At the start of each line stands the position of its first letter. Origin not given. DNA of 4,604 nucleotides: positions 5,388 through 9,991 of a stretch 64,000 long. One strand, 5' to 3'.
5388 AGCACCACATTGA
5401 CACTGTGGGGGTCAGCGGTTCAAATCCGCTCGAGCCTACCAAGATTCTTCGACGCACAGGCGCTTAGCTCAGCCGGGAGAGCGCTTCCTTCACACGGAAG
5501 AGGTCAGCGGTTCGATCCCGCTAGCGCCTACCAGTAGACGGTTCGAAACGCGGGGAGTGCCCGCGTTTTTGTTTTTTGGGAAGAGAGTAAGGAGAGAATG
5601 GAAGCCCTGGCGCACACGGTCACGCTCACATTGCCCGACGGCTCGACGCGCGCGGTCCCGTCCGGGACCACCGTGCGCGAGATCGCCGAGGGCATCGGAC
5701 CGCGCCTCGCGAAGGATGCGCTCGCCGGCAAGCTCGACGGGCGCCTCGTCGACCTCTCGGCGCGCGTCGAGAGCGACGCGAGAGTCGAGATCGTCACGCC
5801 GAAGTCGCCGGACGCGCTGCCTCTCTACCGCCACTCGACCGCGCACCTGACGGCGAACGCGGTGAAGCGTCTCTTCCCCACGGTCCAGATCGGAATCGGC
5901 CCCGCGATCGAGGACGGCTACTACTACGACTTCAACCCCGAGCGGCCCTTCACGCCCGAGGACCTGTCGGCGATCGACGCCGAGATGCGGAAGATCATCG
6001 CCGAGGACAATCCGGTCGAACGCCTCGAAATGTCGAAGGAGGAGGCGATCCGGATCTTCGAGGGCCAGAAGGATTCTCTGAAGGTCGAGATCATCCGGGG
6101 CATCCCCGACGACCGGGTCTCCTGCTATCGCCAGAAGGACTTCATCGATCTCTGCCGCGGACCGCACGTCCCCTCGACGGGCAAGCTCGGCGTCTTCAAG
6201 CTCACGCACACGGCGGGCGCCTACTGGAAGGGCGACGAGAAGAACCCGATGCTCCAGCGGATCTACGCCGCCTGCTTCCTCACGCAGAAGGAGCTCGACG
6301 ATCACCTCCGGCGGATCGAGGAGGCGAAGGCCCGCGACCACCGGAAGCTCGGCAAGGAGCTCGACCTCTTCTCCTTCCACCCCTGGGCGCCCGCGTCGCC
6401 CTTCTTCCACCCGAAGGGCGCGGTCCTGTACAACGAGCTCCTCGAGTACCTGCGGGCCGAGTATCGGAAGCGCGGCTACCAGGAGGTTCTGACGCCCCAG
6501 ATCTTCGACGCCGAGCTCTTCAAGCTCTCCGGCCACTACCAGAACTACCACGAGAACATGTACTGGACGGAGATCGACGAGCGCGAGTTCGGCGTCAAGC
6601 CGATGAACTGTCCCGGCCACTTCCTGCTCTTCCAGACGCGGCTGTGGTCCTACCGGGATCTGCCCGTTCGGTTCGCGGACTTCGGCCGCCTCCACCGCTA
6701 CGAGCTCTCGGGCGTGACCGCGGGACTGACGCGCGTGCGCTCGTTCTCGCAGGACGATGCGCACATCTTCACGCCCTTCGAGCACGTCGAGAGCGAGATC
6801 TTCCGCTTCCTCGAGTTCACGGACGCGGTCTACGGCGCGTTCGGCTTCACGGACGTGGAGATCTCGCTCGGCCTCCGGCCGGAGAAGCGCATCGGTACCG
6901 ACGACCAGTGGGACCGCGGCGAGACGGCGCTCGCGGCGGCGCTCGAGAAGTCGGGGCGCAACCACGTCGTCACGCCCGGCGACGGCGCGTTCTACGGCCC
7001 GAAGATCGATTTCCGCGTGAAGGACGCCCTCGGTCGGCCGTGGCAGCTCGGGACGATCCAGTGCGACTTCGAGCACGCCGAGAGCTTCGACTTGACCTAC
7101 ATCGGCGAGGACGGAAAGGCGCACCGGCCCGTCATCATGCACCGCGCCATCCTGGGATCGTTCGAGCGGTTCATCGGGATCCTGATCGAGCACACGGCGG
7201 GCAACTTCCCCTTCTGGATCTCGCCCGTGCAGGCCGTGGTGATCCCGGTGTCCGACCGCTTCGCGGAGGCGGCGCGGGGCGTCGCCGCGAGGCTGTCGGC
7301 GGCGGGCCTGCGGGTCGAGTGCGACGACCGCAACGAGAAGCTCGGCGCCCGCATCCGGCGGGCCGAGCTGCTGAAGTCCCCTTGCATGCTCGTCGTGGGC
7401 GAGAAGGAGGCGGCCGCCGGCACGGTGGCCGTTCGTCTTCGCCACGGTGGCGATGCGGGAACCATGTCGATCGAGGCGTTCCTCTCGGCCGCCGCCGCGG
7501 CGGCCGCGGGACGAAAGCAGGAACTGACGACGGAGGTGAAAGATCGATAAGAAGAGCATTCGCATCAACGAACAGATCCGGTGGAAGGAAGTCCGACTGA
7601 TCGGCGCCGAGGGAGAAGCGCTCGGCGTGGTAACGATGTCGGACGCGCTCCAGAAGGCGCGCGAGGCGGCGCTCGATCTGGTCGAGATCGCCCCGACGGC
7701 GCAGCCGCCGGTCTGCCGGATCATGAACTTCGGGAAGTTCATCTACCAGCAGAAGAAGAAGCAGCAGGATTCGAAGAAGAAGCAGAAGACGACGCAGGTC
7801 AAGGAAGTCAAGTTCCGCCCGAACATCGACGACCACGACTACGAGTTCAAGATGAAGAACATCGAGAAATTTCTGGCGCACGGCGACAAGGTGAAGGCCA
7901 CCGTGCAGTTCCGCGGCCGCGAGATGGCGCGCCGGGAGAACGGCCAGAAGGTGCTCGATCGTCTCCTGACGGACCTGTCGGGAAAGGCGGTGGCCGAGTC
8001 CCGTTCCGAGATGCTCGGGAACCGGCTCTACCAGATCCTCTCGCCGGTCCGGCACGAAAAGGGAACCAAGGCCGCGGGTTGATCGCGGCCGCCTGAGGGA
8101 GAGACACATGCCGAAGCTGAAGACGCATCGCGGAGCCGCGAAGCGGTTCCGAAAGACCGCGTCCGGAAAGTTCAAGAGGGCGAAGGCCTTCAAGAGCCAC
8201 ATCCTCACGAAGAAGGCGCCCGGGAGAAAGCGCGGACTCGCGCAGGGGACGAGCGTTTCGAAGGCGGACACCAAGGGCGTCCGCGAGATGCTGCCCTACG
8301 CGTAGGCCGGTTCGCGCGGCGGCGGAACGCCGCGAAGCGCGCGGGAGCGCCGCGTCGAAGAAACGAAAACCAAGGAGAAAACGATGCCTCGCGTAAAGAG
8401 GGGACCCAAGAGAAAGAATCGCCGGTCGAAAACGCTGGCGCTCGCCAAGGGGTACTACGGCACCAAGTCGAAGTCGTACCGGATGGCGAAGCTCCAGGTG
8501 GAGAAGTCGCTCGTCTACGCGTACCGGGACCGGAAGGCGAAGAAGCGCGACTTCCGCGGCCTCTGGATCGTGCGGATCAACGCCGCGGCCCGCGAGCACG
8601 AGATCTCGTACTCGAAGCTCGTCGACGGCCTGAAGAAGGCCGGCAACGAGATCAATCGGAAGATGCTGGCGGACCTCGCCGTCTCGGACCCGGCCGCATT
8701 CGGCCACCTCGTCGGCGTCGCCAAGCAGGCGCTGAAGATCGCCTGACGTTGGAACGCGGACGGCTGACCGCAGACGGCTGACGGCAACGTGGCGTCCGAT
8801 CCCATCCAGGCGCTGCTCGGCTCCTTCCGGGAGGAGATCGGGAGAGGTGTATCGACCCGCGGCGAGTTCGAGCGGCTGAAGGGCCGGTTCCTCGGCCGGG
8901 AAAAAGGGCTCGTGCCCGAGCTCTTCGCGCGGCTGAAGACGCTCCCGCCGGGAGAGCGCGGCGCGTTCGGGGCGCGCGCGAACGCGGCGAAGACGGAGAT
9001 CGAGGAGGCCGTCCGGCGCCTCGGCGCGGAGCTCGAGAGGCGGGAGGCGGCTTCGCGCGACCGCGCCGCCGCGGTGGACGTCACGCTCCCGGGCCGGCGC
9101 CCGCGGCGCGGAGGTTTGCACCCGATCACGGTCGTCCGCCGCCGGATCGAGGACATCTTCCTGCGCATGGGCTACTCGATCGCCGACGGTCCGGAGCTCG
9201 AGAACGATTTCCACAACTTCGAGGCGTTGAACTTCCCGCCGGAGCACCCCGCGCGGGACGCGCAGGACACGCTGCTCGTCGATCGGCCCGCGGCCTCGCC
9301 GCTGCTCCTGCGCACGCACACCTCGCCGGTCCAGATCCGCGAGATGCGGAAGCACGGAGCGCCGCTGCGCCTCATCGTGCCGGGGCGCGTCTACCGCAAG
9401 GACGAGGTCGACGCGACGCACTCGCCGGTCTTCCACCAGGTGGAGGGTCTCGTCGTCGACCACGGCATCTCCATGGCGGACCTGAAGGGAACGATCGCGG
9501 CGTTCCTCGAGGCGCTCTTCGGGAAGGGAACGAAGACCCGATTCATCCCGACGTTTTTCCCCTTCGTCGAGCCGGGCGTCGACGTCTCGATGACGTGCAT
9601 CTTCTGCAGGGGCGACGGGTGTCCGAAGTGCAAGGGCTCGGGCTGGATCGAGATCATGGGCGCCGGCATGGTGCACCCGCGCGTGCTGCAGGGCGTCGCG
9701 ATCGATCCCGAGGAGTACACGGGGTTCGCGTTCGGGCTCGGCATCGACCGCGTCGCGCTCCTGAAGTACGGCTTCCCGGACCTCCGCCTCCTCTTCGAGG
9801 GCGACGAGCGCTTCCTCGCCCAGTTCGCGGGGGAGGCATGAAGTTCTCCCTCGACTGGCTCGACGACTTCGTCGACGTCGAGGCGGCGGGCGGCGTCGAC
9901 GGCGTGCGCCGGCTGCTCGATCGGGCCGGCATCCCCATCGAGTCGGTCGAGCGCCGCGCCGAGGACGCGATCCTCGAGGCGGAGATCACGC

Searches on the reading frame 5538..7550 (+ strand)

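Call 25: search_protein_families(library=pfam, proteins=[window:5538-7550:+], max_evalue=0.00001)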
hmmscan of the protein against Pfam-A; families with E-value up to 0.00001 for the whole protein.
window:5538-7550:+ (670 aa): 4 families
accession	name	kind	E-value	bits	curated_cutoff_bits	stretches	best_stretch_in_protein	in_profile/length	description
PF00587.30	tRNA-synt_2b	-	1.4e-40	139.7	29.3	1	342-552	1-178/179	tRNA synthetase class II core domain (G, H, P, S and T)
PF03129.25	HGTP_anticodon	-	7.5e-24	84.1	21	1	565-650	1-89/94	Anticodon binding domain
PF07973.19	tRNA_SAD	-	1.9e-17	63.4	24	1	194-243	1-44/44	Threonyl and Alanyl tRNA synthetase second additional domain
PF02824.27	TGS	-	2.3e-13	50.4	22.2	1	30-87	3-60/60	TGS domain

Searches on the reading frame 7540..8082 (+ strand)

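Call 25: search_protein_families(library=pfam, proteins=[window:7540-8082:+], max_evalue=0.00001)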
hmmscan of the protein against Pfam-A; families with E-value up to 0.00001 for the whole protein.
window:7540-8082:+ (180 aa): 2 families
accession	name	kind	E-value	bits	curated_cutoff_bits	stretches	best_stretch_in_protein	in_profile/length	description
PF05198.21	IF3_N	-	2.4e-32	111.3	26.9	1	9-77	1-69/70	Translation initiation factor IF-3, N-terminal domain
PF00707.27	IF3_C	-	1.9e-31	108.3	34.8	1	85-169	1-85/86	Translation initiation factor IF-3, C-terminal domain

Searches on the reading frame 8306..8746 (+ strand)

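Call 25: search_protein_families(library=pfam, proteins=[window:8306-8746:+], max_evalue=0.00001)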
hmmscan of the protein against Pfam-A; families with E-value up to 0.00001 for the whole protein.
window:8306-8746:+ (146 aa): 1 family
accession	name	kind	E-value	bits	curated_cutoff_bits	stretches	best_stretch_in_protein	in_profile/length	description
PF00453.23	Ribosomal_L20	-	2.3e-45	153.5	30.8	1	29-134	1-106/107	Ribosomal protein L20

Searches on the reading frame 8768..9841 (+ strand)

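Call 25: search_protein_families(library=pfam, proteins=[window:8768-9841:+], max_evalue=0.00001)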
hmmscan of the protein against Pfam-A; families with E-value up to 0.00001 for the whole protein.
window:8768-9841:+ (357 aa): 2 families
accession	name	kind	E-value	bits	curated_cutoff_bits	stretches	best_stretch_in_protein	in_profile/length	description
PF01409.25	tRNA-synt_2d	-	5.7e-97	324.4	19.8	1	103-353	2-246/246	tRNA synthetases class II core domain (F)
PF02912.23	Phe_tRNA-synt_N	-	3.9e-12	46.4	22.3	1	33-96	5-67/69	Aminoacyl tRNA synthetase class II, N-terminal domain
